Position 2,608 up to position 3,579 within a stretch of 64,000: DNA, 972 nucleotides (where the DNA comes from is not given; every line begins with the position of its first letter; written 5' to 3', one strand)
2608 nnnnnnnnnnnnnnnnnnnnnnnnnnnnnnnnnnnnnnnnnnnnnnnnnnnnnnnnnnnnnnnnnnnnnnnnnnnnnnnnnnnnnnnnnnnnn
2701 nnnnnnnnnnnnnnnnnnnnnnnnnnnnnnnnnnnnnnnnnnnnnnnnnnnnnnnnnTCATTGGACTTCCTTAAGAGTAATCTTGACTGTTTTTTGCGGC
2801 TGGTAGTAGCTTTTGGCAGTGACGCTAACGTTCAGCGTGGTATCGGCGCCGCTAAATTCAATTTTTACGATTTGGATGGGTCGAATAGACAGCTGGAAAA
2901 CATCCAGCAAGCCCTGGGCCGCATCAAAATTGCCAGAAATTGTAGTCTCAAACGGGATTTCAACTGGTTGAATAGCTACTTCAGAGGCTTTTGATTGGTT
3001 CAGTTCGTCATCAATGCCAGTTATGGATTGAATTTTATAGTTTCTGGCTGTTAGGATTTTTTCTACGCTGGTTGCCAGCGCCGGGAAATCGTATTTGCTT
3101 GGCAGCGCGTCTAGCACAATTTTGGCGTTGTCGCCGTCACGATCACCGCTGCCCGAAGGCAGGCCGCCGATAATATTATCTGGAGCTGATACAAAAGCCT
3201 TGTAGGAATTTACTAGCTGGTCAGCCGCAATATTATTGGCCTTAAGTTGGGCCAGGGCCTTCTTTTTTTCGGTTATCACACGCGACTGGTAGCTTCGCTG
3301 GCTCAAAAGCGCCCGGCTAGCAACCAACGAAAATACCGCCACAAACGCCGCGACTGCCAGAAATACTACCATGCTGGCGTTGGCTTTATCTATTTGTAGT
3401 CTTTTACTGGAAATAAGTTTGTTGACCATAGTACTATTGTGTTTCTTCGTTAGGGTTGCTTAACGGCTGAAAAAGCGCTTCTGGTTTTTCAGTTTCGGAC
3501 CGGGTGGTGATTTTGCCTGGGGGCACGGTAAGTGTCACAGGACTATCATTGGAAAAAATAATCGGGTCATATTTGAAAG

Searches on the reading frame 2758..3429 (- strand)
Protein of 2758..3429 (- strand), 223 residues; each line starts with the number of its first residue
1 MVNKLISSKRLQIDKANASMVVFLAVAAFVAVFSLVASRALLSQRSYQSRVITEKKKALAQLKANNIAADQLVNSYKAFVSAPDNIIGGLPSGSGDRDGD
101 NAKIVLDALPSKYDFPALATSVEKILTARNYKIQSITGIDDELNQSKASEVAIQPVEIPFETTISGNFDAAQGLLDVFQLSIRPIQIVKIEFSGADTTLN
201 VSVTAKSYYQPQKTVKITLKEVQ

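Call 6: find_encoding_contigs(protein=window:2758-3429:-, flank=10000, max_places=10)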
Protein window:2758-3429:- (223 aa): 1 contig read that carries it; 1 place shown.
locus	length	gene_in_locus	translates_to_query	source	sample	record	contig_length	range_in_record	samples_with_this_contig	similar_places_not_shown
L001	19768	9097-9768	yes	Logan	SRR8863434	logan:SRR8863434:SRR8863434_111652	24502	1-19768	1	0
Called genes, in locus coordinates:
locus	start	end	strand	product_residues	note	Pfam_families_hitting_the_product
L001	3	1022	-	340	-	?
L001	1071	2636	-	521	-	PF20154:LNT_N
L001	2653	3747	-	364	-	PF00188:CAP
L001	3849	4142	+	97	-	-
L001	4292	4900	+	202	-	-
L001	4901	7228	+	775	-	-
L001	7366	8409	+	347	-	PF11104:PilM_2, PF25216:Volactin (weak), PF14450:FtsA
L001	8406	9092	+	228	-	-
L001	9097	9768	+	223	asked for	-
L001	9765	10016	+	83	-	-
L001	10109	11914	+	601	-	PF05157:MshEN, PF00437:T2SSE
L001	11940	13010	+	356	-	PF00437:T2SSE, PF25199:nSTAND_NTPase5 (faint)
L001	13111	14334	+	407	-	PF28597:T2SSF_N, PF00482:T2SSF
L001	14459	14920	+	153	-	PF07963:N_methyl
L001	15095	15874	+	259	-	PF06750:A24_N_bact, PF01478:Peptidase_A24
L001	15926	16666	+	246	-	-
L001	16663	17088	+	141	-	-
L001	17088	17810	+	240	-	PF07963:N_methyl (weak)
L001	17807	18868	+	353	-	PF14341:PilX_N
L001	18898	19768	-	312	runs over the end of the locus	PF02899:Phage_int_SAM_1, PF13102:Phage_int_SAM_5 (weak), PF13495:Phage_int_SAM_4 (faint), PF00589:Phage_integrase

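Call 16: list_cluster_members(proteins=[window:2758-3429:-, window:5298-7625:-, window:17555-19774:-, window:20497-22620:-, window:27629-29341:-, window:35055-37241:-, window:37823-40534:-, window:42964-44718:-, window:47770-49146:-, window:58109-59779:-])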
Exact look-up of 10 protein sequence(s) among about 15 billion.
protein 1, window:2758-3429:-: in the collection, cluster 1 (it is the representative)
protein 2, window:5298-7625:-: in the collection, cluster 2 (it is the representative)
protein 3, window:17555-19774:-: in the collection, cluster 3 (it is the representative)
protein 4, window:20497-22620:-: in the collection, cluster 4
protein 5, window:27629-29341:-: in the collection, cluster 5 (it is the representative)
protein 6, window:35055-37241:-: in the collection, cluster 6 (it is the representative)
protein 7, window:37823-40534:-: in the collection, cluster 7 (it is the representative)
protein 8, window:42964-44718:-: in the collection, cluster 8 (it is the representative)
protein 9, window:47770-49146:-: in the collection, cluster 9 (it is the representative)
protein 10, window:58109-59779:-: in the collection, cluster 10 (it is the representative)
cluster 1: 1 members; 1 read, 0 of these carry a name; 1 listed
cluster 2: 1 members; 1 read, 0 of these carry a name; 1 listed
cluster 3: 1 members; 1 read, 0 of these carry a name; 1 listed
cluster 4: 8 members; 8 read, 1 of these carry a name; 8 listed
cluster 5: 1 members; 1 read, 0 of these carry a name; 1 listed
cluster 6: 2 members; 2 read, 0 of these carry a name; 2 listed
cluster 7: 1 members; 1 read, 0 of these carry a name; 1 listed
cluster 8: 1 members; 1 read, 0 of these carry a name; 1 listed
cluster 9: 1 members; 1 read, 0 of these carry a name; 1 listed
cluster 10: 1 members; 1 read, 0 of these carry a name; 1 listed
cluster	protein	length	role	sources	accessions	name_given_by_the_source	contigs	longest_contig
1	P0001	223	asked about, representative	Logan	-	-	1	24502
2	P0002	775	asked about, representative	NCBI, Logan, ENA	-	-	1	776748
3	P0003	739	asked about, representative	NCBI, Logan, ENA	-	-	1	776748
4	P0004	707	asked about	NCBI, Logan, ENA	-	-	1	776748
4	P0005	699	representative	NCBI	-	-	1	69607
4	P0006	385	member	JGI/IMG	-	ribonuclease J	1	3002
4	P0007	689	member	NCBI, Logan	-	-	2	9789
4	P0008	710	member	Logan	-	-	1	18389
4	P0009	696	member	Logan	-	-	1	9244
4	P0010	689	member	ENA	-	-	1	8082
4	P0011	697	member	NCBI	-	-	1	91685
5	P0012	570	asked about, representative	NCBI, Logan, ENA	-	-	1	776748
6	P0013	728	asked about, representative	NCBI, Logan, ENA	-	-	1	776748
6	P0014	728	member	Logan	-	-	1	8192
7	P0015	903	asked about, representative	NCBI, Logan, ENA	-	-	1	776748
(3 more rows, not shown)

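Call 39: list_cluster_members(proteins=[L001:10109-11914:+, L001:11940-13010:+, L001:13111-14334:+, L001:14459-14920:+, L001:15095-15874:+, L001:15926-16666:+, L001:16663-17088:+, L001:17088-17810:+, L001:17807-18868:+, L009:18898-19836:-])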
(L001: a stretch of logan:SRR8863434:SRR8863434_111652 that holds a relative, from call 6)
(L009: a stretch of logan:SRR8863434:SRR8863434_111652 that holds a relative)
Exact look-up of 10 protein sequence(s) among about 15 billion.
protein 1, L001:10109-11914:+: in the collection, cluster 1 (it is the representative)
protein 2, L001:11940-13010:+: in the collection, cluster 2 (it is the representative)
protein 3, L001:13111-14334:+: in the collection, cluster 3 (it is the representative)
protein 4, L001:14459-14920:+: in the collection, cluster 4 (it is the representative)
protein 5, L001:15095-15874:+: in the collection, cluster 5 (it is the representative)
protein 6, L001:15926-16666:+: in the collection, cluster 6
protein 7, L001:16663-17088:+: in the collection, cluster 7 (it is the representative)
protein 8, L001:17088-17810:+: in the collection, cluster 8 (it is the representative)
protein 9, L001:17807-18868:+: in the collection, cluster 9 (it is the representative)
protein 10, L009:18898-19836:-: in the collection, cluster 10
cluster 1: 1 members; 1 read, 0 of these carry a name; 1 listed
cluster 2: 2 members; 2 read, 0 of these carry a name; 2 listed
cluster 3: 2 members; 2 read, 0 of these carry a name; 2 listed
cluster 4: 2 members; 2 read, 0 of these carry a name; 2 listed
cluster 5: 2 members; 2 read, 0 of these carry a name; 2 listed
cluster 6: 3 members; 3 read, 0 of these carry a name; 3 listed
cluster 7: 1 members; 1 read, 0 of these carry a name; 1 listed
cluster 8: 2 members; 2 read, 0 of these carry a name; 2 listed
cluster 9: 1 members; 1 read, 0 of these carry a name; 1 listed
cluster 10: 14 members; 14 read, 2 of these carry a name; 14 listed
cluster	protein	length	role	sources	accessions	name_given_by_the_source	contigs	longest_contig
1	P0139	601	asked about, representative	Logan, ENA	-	-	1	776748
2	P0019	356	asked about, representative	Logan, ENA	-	-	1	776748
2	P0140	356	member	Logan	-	-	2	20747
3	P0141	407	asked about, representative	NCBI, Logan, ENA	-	-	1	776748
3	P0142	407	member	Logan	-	-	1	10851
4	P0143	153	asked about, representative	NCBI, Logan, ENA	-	-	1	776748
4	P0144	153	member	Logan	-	-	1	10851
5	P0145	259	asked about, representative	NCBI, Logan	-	-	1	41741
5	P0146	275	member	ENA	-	-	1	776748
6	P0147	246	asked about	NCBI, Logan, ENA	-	-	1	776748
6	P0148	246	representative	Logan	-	-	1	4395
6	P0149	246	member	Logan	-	-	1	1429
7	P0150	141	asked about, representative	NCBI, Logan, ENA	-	-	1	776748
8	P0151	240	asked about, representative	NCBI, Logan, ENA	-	-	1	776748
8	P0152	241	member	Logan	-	-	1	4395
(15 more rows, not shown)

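Call 40: find_encoding_contigs(protein=P0145, flank=10000, max_places=10)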
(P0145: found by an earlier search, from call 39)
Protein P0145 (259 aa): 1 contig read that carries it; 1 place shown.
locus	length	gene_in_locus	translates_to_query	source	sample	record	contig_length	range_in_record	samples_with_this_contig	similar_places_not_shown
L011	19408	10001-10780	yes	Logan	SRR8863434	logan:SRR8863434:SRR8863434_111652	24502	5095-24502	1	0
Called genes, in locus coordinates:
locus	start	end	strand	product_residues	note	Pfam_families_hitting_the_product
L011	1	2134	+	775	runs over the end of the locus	-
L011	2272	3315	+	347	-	PF11104:PilM_2, PF25216:Volactin (weak), PF14450:FtsA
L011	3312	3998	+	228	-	-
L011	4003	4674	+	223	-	-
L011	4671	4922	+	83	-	-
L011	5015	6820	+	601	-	PF05157:MshEN, PF00437:T2SSE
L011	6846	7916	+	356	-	PF00437:T2SSE, PF25199:nSTAND_NTPase5 (faint)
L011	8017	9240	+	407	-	PF28597:T2SSF_N, PF00482:T2SSF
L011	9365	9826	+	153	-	PF07963:N_methyl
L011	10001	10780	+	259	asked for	PF06750:A24_N_bact, PF01478:Peptidase_A24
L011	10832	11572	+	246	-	-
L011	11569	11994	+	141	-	-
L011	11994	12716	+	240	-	PF07963:N_methyl (weak)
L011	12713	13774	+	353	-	PF14341:PilX_N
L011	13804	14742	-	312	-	PF02899:Phage_int_SAM_1, PF13102:Phage_int_SAM_5 (weak), PF13495:Phage_int_SAM_4 (faint), PF00589:Phage_integrase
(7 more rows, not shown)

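Call 46: find_homologous_proteins(query=L001:12570-13007:+, max_evalue=1e-60)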
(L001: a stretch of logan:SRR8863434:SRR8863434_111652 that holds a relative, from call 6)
Query L001:12570-13007:+ (146 aa): 340 proteins with E <= 1e-60 among 8000 candidates; the best 120 are listed.
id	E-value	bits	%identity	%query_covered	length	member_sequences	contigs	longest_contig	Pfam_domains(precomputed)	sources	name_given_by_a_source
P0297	6.6e-86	303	99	100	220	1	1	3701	PF00437.27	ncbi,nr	ncbi:MAG TPA: PilT/PilU family type 4a pilus ATPase, partial [Candidatus Saccharimonadales bacterium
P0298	1.8e-82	292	95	100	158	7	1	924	PF00437.27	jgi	jgi:twitching motility protein PilT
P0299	2.6e-82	291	92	100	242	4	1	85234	PF00437.27,PF13401.13,PF25199.2,PF13191.13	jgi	jgi:twitching motility protein PilT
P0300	5.4e-82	290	95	100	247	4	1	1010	PF00437.27,PF25199.2,PF13191.13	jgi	jgi:twitching motility protein PilT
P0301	5.4e-82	290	95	100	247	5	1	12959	PF00437.27,PF25199.2,PF13191.13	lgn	-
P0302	6.4e-82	290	91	100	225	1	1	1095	PF00437.27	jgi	jgi:twitching motility protein PilT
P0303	7.5e-82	290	94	100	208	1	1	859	PF00437.27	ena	-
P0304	1.3e-81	289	92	100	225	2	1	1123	PF00437.27,PF01935.24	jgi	jgi:twitching motility protein PilT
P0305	1.6e-81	289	92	100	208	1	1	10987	PF00437.27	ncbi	-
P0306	2.6e-81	288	92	100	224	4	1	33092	PF00437.27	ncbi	-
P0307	2.6e-81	288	93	100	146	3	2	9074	PF00437.27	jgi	jgi:twitching motility protein PilT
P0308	3.9e-81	287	92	100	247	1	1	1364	PF00437.27,PF13401.13,PF13191.13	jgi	jgi:twitching motility protein PilT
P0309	5.4e-81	287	92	99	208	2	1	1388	PF00437.27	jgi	jgi:twitching motility protein PilT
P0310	7.6e-81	286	93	100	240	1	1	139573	PF00437.27,PF13191.13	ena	-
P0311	8.1e-81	286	92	100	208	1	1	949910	PF00437.27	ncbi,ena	-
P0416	2.7e-74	265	84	100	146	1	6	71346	PF00437.27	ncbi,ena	-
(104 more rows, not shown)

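Call 48: find_encoding_contigs(protein=P0416, flank=6000, max_places=10)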
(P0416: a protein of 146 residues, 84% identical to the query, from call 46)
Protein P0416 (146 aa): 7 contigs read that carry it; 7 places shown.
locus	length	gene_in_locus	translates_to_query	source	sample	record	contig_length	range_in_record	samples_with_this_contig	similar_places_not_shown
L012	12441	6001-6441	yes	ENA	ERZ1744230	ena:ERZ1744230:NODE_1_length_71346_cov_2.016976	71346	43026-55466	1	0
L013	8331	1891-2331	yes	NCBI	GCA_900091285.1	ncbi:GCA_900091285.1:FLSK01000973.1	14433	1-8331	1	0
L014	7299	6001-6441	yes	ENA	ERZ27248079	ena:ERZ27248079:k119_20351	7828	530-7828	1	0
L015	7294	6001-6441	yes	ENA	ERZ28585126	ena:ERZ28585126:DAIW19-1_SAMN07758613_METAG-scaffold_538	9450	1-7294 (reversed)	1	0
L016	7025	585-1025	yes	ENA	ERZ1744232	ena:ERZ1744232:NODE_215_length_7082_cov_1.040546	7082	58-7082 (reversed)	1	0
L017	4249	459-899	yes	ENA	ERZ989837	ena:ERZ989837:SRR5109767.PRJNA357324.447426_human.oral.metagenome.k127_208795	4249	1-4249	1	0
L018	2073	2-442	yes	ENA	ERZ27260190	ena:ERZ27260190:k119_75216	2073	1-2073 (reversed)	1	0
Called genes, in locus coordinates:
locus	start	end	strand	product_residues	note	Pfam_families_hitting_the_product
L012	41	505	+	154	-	-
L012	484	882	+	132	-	-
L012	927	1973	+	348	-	PF11104:PilM_2, PF14450:FtsA (faint)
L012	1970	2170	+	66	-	-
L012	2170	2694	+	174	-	-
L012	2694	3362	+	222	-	-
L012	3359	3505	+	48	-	-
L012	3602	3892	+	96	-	-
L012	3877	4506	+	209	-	PF05157:MshEN (weak), PF00437:T2SSE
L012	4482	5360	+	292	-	PF00437:T2SSE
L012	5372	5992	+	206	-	PF00437:T2SSE, PF13401:AAA_22 (faint)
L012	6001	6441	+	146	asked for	PF00437:T2SSE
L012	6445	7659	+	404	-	PF28597:T2SSF_N, PF00482:T2SSF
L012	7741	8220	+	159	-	PF07963:N_methyl (weak)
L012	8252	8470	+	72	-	-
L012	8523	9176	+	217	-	PF01478:Peptidase_A24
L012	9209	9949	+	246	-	PF07963:N_methyl (faint)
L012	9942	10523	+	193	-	-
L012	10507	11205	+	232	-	-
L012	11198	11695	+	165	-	-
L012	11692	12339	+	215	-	-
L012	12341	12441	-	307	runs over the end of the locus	PF02899:Phage_int_SAM_1, PF13102:Phage_int_SAM_5 (weak), PF13495:Phage_int_SAM_4 (faint), PF00589:Phage_integrase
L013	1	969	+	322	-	?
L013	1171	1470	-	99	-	-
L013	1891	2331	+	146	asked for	PF00437:T2SSE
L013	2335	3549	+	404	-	PF28597:T2SSF_N, PF00482:T2SSF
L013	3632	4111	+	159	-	PF07963:N_methyl (weak)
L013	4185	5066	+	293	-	PF06750:A24_N_bact, PF01478:Peptidase_A24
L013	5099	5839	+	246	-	PF07963:N_methyl (faint)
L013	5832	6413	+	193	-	-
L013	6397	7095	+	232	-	-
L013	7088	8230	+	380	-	-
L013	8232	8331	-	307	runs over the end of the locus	PF02899:Phage_int_SAM_1, PF13102:Phage_int_SAM_5 (weak), PF13495:Phage_int_SAM_4 (faint), PF00589:Phage_integrase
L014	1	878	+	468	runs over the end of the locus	?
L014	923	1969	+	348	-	PF11104:PilM_2, PF14450:FtsA (faint)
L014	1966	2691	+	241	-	-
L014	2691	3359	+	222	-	-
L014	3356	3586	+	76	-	-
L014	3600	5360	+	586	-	PF05157:MshEN, PF00437:T2SSE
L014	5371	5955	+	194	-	PF00437:T2SSE, PF13401:AAA_22 (faint)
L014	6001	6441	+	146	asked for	PF00437:T2SSE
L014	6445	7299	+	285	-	?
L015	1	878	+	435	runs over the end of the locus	-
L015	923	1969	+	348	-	PF11104:PilM_2, PF14450:FtsA (faint)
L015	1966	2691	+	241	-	-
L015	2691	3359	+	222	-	-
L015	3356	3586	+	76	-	-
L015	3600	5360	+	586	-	PF05157:MshEN, PF00437:T2SSE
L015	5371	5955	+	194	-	PF00437:T2SSE, PF13401:AAA_22 (faint)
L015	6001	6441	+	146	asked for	PF00437:T2SSE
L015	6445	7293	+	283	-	?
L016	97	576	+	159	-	PF00437:T2SSE, PF13476:AAA_23 (faint), PF13401:AAA_22 (weak)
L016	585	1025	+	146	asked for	PF00437:T2SSE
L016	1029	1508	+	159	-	PF28597:T2SSF_N, PF00482:T2SSF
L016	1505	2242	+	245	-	PF00482:T2SSF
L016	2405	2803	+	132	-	-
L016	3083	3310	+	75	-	-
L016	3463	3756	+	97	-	-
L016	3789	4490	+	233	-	PF07963:N_methyl (faint)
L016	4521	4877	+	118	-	-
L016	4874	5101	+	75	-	-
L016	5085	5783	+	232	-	-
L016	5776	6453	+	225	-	-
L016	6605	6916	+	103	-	-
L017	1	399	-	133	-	?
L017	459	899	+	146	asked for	PF00437:T2SSE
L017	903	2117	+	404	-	PF28597:T2SSF_N, PF00482:T2SSF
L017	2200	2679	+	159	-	PF07963:N_methyl (weak)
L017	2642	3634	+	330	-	PF06750:A24_N_bact, PF01478:Peptidase_A24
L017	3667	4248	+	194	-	?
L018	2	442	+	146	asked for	PF00437:T2SSE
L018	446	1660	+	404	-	PF28597:T2SSF_N, PF00482:T2SSF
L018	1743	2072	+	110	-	?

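Call 52: search_protein_families(library=ncbifam, proteins=[L001:10109-11914:+, L001:11940-13010:+], max_evalue=0.00001)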
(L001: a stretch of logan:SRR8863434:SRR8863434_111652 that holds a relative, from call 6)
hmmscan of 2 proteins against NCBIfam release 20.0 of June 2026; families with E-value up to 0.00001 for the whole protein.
L001:10109-11914:+ (601 aa): 19 families
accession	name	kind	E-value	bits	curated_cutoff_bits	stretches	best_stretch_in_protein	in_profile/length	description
TIGR02538.1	type_IV_pilB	equivalog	2e-159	531.8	675.65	1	13-596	3-562/564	type IV-A pilus assembly ATPase PilB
TIGR02533.1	type_II_gspE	equivalog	7.3e-154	513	630.25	1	84-595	4-485/486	type II secretion system ATPase GspE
NF007755.0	PRK10436.1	equivalog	4.6e-122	408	617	2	87-471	12-365/465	type II secretion system protein GspE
NF053534.1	T4PilAsmATPsTfpB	equivalog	9.4e-116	387.5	850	1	37-596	49-582/584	type IV pilus assembly ATPase TfpB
NF041000.1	ATPase_ComGA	equivalog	1.6e-78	263.4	300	1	197-462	2-266/267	competence type IV pilus ATPase ComGA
TIGR01420.1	pilT_fam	subfamily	9.5e-53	179.6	319.1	1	195-485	2-291/343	PilT/PilU family type 4a pilus ATPase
TIGR02525.1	plasmid_TraJ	equivalog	1.4e-26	93.4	368.3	1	322-443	146-274/372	plasmid transfer ATPase TraJ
TIGR02524.1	dot_icm_DotB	equivalog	7.7e-21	74.7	463.3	1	320-461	129-285/358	Dot/Icm type IV secretion system ATPase DotB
TIGR02782.1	TrbB_P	equivalog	5.6e-16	58.7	304.55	1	327-455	138-275/303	P-type conjugative transfer ATPase TrbB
NF058587.1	archaellum_moto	equivalog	1.2e-15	57.3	550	1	327-443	277-398/527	archaellum flagellar ATPase motor FlaI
NF008411.1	PRK11234.1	equivalog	3.5e-14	52.1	1170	1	6-146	478-618/723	cyclic di-3',5'-guanylate-activated glycosyltransferase NfrB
NF010407.0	PRK13833.1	subfamily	8.1e-14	51.8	499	1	310-458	130-277/323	conjugal transfer protein TrbB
TIGR03819.1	heli_sec_ATPase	hypoth_equivalog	2.3e-13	50.1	373.15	1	242-456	98-315/340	TadA family conjugal transfer-associated ATPase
NF010469.0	PRK13894.1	subfamily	4.8e-13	49.1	508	1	327-445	151-280/320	conjugal transfer ATPase TrbB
TIGR02788.1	VirB11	equivalog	1.3e-12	47.4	249.95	1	327-441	146-265/308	P-type DNA transfer ATPase VirB11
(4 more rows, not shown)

L001:11940-13010:+ (356 aa): 16 families
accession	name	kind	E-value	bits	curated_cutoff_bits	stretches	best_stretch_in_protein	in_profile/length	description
TIGR01420.1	pilT_fam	subfamily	8.7e-146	485.5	319.1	1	8-347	2-341/343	PilT/PilU family type 4a pilus ATPase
TIGR02533.1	type_II_gspE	equivalog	1e-45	156.3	630.25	1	8-249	113-359/486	type II secretion system ATPase GspE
TIGR02538.1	type_IV_pilB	equivalog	6e-45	153.9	675.65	1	9-249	186-432/564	type IV-A pilus assembly ATPase PilB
NF007755.0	PRK10436.1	equivalog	1.9e-44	152.1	617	1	8-249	89-335/465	type II secretion system protein GspE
TIGR02525.1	plasmid_TraJ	equivalog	4.1e-44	151.1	368.3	1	76-340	91-363/372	plasmid transfer ATPase TraJ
TIGR02524.1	dot_icm_DotB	equivalog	1.1e-42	146.5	463.3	1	8-322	6-332/358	Dot/Icm type IV secretion system ATPase DotB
NF041000.1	ATPase_ComGA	equivalog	4.9e-40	137.2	300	1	120-277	119-267/267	competence type IV pilus ATPase ComGA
NF053534.1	T4PilAsmATPsTfpB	equivalog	8.4e-36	123.5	850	1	123-275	330-472/584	type IV pilus assembly ATPase TfpB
TIGR02782.1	TrbB_P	equivalog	1.5e-16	60.6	304.55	1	132-260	139-266/303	P-type conjugative transfer ATPase TrbB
NF058587.1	archaellum_moto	equivalog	5.7e-15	55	550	1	132-247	278-394/527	archaellum flagellar ATPase motor FlaI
TIGR02788.1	VirB11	equivalog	1.8e-14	53.5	249.95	1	131-250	146-266/308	P-type DNA transfer ATPase VirB11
NF010469.0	PRK13894.1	subfamily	2.3e-12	46.9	508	1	132-250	152-268/320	conjugal transfer ATPase TrbB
TIGR03819.1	heli_sec_ATPase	hypoth_equivalog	7.3e-12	45.1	373.15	1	131-245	180-296/340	TadA family conjugal transfer-associated ATPase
NF010407.0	PRK13833.1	subfamily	5.7e-11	42.4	499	1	130-249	145-262/323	conjugal transfer protein TrbB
NF010425.0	PRK13851.1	equivalog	4.3e-10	39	461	1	131-248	164-282/344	type IV secretion system protein VirB11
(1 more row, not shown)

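Call 53: search_solved_structures(query=L001:11940-13010:+, max_evalue=1e-30, show_alignments=1)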
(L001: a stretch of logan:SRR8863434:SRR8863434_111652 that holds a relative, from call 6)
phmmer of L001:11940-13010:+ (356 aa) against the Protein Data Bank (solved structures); distinct sequences matched with E-value up to 1e-30: 18.
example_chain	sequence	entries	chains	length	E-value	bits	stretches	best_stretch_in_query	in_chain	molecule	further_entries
5zfq_A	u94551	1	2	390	4.3e-110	371.3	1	3-354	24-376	Twitching motility pilus retraction protein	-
3jvu_A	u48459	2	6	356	1.4e-109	369.6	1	12-344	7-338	Twitching mobility protein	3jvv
6ojx_A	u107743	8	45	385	1.1e-108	366.6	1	9-354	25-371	Twitching motility pilus retraction ATPase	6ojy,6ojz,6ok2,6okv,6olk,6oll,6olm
2ewv_A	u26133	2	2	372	6.6e-106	357.5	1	9-356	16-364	twitching motility protein PilT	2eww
2gsz_A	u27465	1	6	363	8.4e-106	357.2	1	10-356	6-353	twitching motility protein PilT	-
5fl3_A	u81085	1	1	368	2.3e-92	313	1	8-349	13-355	PILI RETRACTION PROTEIN PILT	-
9n32_A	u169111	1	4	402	3.8e-82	279.4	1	7-350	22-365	PilU protein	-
2eyu_A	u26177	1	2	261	9.7e-80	271.5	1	106-356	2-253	twitching motility protein PilT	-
10my_A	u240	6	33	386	1.6e-75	257.7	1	11-349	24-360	PilT/PilU family type 4a pilus ATPase | Twitching motility protein PilT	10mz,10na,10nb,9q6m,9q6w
6geb_A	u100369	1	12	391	2.4e-37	132.2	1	10-309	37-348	DotB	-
5zfr_A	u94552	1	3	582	2.5e-35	125.6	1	8-268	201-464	Type IV pilus biogenesis ATPase PilB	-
5tsg_B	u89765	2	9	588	2.2e-34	122.5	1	8-267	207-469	Type IV pilus biogenesis ATPase PilB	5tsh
6olj_C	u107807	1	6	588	2.4e-34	122.4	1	8-267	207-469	Type IV pilus biogenesis ATPase PilB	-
4pht_A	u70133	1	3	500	7.1e-34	120.8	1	8-277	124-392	General secretory pathway protein E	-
3jc8_Ba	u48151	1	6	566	3.6e-33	118.5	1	8-276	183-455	Type IV-A pilus assembly ATPase PilB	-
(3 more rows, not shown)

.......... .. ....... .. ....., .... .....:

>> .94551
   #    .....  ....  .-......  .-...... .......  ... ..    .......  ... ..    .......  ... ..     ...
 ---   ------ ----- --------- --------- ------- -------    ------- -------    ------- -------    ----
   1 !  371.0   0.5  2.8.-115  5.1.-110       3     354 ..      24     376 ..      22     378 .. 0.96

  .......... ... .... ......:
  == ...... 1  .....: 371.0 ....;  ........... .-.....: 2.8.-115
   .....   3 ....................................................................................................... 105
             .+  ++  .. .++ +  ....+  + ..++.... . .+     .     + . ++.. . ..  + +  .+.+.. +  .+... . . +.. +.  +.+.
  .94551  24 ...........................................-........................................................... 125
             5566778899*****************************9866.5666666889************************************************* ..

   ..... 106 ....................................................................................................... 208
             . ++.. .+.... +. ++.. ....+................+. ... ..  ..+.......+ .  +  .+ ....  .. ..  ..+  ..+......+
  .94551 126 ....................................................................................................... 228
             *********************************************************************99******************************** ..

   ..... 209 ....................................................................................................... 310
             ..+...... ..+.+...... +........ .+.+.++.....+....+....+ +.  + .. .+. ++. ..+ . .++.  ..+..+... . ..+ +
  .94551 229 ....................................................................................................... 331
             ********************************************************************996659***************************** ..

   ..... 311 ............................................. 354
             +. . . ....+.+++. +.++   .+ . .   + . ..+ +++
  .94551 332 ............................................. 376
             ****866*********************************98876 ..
